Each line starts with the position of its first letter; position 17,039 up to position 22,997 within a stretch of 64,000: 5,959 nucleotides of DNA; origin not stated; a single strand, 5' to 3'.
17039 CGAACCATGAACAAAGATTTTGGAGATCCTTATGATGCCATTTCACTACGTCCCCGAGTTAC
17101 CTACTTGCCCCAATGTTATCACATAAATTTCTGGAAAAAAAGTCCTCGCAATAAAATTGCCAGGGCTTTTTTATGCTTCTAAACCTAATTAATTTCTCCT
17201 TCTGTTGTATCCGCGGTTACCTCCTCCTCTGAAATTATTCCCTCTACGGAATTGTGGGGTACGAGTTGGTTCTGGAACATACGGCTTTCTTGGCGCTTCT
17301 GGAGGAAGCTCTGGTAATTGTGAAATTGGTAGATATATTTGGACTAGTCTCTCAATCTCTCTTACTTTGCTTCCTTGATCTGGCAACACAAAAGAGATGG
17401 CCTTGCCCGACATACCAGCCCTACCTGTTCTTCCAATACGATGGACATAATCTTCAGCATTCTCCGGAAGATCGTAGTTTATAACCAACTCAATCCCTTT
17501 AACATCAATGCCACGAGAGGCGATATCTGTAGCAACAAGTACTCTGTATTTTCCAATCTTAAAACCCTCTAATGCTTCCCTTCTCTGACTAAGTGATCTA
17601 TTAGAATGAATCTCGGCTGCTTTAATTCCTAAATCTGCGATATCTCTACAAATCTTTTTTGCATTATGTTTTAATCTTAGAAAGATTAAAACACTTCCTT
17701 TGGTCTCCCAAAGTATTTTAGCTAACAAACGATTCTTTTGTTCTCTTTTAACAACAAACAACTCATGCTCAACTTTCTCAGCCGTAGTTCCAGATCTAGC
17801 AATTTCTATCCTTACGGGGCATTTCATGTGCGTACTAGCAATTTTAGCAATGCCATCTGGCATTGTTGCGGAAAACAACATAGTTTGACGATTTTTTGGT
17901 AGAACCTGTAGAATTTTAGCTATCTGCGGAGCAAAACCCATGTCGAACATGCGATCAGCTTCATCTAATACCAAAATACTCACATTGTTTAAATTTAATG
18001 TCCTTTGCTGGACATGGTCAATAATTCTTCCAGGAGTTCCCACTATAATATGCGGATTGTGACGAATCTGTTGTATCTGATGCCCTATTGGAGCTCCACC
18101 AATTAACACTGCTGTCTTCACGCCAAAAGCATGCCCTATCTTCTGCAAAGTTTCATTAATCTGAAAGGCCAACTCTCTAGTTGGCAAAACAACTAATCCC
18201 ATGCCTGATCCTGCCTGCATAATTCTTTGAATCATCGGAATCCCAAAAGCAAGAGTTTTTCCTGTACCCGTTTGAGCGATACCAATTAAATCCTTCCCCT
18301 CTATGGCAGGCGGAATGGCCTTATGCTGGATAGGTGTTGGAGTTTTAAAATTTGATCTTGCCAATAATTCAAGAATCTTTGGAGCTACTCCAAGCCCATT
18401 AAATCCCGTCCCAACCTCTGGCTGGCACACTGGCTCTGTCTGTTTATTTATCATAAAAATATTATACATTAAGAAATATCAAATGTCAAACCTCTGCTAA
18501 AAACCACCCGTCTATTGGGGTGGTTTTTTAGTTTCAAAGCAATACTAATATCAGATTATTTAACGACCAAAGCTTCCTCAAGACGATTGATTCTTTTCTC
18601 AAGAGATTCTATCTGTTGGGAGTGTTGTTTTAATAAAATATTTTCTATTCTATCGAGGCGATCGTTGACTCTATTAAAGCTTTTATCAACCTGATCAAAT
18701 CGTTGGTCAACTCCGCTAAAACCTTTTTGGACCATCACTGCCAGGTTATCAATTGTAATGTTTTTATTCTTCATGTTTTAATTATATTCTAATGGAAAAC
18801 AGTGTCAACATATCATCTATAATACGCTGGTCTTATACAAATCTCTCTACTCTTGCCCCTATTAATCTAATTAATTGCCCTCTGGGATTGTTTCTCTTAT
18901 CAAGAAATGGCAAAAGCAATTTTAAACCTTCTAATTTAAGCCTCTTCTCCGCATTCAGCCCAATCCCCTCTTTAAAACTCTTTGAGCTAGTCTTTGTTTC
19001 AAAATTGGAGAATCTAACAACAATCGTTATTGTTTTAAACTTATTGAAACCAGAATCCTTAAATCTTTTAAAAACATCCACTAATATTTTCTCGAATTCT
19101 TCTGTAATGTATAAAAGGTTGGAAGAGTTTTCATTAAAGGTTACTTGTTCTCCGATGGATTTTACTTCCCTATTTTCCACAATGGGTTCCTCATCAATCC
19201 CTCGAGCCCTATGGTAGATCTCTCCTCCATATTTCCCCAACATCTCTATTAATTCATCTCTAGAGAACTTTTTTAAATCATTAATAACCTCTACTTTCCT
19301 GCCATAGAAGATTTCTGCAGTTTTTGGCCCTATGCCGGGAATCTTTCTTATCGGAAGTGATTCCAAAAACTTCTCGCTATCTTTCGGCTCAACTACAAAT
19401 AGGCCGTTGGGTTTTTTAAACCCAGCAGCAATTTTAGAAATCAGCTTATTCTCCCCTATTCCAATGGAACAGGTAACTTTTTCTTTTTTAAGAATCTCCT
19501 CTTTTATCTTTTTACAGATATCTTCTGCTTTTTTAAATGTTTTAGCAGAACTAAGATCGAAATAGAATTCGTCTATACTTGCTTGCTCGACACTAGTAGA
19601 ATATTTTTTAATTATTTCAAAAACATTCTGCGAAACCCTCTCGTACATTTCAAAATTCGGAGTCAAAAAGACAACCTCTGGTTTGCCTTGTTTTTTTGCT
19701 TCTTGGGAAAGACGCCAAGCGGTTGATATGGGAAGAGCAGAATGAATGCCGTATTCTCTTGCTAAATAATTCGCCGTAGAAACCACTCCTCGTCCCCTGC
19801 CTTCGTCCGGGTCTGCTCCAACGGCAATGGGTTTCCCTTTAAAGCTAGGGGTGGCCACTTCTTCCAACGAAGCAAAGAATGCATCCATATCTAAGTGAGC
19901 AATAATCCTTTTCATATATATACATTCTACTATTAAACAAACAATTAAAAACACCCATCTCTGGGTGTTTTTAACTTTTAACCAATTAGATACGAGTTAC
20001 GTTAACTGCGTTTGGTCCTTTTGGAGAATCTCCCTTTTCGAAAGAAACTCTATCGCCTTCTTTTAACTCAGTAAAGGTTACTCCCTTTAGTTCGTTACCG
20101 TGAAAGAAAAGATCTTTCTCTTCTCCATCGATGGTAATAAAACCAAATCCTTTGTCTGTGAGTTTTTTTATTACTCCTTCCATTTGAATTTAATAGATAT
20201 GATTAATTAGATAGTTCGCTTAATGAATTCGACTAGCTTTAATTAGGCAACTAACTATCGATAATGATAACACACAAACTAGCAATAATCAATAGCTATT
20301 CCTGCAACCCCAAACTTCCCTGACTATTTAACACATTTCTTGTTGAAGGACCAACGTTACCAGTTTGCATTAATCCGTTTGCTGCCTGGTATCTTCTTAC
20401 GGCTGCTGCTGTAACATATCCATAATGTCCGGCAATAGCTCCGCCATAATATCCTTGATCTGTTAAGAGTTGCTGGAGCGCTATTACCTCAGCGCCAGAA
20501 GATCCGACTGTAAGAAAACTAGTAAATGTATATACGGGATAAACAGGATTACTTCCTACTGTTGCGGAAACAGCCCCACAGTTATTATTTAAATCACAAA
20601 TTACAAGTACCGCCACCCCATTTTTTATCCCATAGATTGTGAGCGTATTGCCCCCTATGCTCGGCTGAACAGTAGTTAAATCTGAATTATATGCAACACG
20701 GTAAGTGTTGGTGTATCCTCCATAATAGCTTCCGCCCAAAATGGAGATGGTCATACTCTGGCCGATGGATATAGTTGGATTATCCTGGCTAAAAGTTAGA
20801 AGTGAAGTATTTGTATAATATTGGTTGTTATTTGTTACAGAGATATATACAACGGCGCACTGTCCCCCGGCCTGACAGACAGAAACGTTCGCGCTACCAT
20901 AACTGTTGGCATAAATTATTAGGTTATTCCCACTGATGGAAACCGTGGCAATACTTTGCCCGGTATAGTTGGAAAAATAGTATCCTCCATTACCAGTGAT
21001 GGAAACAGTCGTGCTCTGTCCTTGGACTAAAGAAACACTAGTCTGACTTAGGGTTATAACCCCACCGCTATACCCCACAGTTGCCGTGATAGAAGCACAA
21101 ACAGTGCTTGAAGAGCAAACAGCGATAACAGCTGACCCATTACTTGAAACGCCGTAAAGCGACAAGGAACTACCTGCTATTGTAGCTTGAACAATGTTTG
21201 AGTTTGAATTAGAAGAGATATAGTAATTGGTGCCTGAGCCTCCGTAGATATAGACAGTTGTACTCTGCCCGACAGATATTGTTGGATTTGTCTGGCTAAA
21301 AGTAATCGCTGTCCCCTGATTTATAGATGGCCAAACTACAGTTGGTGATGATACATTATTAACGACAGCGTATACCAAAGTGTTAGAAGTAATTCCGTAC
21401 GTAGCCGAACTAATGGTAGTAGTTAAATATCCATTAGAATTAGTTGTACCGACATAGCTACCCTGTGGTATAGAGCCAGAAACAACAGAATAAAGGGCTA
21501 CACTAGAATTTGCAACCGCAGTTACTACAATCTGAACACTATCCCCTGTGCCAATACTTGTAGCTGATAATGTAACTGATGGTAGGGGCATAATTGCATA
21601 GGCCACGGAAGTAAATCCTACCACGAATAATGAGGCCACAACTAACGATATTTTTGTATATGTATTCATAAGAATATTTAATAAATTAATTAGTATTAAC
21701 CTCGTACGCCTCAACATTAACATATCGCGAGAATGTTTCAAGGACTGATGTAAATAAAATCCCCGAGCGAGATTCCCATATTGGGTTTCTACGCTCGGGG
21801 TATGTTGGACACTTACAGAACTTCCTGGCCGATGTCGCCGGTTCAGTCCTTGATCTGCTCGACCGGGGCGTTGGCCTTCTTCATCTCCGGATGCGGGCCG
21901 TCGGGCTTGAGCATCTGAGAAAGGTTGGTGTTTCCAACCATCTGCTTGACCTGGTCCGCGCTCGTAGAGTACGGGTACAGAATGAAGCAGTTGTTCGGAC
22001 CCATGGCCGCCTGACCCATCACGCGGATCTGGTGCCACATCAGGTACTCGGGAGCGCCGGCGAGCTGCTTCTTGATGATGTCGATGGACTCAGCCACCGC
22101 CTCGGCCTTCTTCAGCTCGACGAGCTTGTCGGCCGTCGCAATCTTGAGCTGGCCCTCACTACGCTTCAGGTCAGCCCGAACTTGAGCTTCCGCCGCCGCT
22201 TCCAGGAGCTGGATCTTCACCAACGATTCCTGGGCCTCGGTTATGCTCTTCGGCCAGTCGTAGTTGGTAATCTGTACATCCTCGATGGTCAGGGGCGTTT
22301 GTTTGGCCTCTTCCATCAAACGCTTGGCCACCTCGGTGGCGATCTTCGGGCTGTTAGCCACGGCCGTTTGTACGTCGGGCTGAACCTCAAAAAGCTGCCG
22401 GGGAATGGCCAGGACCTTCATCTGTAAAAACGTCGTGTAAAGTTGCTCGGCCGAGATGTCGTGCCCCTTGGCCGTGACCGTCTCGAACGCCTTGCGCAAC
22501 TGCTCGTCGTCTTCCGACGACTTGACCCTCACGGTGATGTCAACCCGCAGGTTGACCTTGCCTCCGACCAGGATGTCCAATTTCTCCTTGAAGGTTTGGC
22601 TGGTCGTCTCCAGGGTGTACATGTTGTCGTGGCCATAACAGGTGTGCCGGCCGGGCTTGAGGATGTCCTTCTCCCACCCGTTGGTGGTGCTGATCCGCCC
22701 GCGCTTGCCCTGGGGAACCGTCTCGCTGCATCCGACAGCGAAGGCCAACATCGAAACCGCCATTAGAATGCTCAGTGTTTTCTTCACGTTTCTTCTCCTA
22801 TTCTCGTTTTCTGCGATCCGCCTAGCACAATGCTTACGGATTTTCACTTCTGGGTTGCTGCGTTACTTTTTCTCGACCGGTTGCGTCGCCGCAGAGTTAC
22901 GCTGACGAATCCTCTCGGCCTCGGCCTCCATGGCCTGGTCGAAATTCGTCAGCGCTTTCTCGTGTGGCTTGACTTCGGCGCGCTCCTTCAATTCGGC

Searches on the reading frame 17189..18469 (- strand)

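Call 12: search_protein_families(library=pfam, proteins=[window:17189-18469:-])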
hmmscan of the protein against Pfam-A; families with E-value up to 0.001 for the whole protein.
window:17189-18469:- (426 aa): 3 families
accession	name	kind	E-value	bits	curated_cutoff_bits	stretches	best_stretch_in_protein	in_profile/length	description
PF00270.35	DEAD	-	1.6e-52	178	26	1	45-208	1-165/167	DEAD/DEAH box helicase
PF00271.37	Helicase_C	-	8.6e-30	103.7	23.5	1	245-352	2-110/110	Helicase conserved C-terminal domain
PF04851.21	ResIII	-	2e-07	31.5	22.5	1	64-204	29-163/164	Type III restriction enzyme, res subunit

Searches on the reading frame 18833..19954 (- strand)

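Call 12: search_protein_families(library=pfam, proteins=[window:18833-19954:-])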
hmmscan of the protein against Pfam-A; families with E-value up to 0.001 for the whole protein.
window:18833-19954:- (373 aa): 6 families
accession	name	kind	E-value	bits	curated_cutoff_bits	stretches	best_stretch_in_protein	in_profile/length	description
PF00817.25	IMS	-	1.5e-43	148.7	23.2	1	21-177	1-147/148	impB/mucB/samB family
PF11798.14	IMS_HHH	-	3.7e-07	30.4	24.4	1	190-215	1-26/32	IMS family HHH motif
PF11799.13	IMS_C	-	4.4e-07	30.8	20.7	1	265-372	2-99/109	impB/mucB/samB family C-terminal domain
PF21999.2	IMS_HHH_1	-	5.7e-06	27.1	27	1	204-254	2-53/53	DNA polymerase-iota, thumb domain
PF21704.3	POLH-Rev1_HhH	-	6e-05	23.6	27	0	200-253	1-56/56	DNApol eta/Rev1, HhH motif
PF14520.12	HHH_5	-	0.00085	20.2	27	0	204-238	6-40/57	Helix-hairpin-helix domain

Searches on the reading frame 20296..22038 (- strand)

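Call 12: search_protein_families(library=pfam, proteins=[window:20296-22038:-])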
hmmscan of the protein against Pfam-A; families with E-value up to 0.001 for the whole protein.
window:20296-22038:- (580 aa): 1 family
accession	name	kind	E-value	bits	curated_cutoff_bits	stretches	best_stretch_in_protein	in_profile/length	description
PF01471.23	PG_binding_1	-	1.2e-15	57.8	23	1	514-570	1-57/57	Putative peptidoglycan binding domain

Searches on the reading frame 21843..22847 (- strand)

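Call 12: search_protein_families(library=pfam, proteins=[window:21843-22847:-])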
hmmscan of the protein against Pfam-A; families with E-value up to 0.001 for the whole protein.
window:21843-22847:- (334 aa): 1 family
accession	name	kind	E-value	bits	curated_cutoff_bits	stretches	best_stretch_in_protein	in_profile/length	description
PF01145.31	Band_7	-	1e-12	48.9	23.6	1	43-224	2-173/176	SPFH domain / Band 7 family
